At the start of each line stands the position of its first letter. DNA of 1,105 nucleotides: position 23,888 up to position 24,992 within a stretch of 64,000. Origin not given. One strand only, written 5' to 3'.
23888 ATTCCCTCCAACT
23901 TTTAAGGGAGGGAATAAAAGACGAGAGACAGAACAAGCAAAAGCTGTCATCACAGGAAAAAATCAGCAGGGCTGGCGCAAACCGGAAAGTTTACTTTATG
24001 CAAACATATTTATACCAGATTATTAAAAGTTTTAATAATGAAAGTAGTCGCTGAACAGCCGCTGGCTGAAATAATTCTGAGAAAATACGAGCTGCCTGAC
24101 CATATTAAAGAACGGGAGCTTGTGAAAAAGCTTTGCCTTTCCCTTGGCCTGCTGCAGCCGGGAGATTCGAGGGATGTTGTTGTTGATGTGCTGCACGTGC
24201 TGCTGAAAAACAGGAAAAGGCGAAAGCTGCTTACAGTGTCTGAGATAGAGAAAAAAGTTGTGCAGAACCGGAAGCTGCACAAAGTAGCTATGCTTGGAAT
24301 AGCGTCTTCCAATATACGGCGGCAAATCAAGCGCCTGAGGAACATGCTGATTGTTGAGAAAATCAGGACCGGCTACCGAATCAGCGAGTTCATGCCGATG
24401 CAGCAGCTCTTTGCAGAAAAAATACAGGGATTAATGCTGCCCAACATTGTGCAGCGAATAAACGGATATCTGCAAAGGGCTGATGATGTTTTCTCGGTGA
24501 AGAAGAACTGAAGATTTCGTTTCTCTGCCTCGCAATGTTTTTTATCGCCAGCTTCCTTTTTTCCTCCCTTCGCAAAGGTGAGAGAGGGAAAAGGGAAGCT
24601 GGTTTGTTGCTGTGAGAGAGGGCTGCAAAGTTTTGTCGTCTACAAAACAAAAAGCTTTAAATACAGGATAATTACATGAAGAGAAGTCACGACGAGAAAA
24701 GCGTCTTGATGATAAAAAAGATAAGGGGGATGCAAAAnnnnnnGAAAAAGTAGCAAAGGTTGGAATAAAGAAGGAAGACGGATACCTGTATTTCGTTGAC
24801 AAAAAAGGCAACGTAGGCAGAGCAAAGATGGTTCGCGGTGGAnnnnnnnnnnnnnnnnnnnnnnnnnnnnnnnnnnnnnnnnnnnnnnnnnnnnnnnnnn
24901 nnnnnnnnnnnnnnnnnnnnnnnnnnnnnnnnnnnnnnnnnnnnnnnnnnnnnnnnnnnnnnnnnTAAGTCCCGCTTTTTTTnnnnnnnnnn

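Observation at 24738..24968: Tiny basic protein made of two 30-aa repeats (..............RAKMVRG)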

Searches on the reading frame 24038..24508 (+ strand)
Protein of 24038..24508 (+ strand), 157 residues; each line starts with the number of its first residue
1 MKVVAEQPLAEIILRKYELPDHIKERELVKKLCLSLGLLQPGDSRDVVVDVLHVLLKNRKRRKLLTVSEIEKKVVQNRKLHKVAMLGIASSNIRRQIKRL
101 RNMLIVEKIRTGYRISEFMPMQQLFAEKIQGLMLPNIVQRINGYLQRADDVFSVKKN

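Call 43: search_protein_families(library=pfam, proteins=[window:24038-24508:+], max_evalue=0.1)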
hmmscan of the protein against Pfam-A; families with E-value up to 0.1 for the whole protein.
window:24038-24508:+ (157 aa): 2 families
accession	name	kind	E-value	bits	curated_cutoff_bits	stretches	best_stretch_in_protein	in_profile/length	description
PF01022.26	HTH_5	-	0.044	14.1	22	0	84-108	23-47/47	Bacterial regulatory protein, arsR family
PF10802.14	DUF2540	-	0.097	13.2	25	0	47-77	26-57/75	Protein of unknown function (DUF2540)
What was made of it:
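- Checked: Upstream lies a 157-aa ORF (24038-24511) with only weak HTH similarity (call 43).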

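Call 44: search_solved_structures(query=window:24038-24508:+, max_evalue=1)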
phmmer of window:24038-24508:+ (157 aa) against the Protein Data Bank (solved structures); distinct sequences matched with E-value up to 1: 1.
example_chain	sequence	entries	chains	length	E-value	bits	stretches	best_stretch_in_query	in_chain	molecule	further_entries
2h09_A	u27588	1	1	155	0.59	13.5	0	66-109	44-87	Transcriptional regulator mntR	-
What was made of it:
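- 24038..24511 (+): Upstream 157-aa basic protein, the most frequent neighbour in Woesearchaeota. It shows only weak ArsR/MntR-type HTH similarity. Pfam HTH_5 E = 0.044 and PDB MntR E = 0.59 (calls 43, 44).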

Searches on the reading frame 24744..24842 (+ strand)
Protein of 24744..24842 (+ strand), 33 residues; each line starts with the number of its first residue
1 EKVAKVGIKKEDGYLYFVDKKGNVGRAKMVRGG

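Call 49: search_solved_structures(query=A2, max_evalue=10, show_alignments=5)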
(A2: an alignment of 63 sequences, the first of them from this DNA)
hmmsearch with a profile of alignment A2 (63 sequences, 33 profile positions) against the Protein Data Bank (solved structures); distinct sequences matched with E-value up to 10: 11.
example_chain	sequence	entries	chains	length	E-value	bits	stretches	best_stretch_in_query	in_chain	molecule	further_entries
6h15_A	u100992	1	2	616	0.36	13.6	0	12-21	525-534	Low-density lipoprotein receptor-related protein 6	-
6h16_A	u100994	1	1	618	0.36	13.6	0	12-21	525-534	Low-density lipoprotein receptor-related protein 6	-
4a0p_A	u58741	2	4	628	0.38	13.6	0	12-21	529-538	LOW-DENSITY LIPOPROTEIN RECEPTOR-RELATED PROTEIN 6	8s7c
5gje_B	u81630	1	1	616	0.47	13.3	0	12-21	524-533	Low-density lipoprotein receptor-related protein 6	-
5fww_A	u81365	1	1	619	0.47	13.2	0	12-21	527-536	LOW-DENSITY LIPOPROTEIN RECEPTOR-RELATED PROTEIN 6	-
3s8v_A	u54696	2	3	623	0.48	13.2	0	12-21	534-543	Low-density lipoprotein receptor-related protein 6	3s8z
3s2k_A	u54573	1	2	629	0.5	13.2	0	12-21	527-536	Low-density lipoprotein receptor-related protein 6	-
8dvl_A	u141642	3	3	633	0.5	13.2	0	12-21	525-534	Low-density lipoprotein receptor-related protein 6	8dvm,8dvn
21kr_B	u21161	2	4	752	0.58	13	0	12-21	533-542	Low-density lipoprotein receptor-related protein 6,Serine/threonine-protein kinase mTOR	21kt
21ks_B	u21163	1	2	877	0.88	12.4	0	12-21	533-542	Low-density lipoprotein receptor-related protein 6,Serine/threonine-protein kinase mTOR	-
8pnm_C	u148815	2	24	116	1.5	11.7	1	16-26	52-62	BTB/POZ domain-containing protein KCTD15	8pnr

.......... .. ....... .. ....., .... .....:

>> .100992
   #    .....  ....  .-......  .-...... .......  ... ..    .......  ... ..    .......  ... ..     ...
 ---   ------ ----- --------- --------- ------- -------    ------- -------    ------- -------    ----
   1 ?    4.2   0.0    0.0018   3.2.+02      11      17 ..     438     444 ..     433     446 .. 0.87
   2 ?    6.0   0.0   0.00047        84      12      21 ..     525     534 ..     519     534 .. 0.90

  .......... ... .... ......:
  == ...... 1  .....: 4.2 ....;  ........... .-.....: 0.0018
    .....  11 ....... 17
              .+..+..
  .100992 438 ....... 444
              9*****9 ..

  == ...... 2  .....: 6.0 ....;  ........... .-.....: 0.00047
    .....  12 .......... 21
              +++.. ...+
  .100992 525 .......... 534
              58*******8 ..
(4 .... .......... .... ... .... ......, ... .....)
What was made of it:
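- On Beta-propeller blade families (Beta-prop_YycP PF27482, YWTD, WD40): LRP6 YWTD matches have E 0.36-0.9 (call 49).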
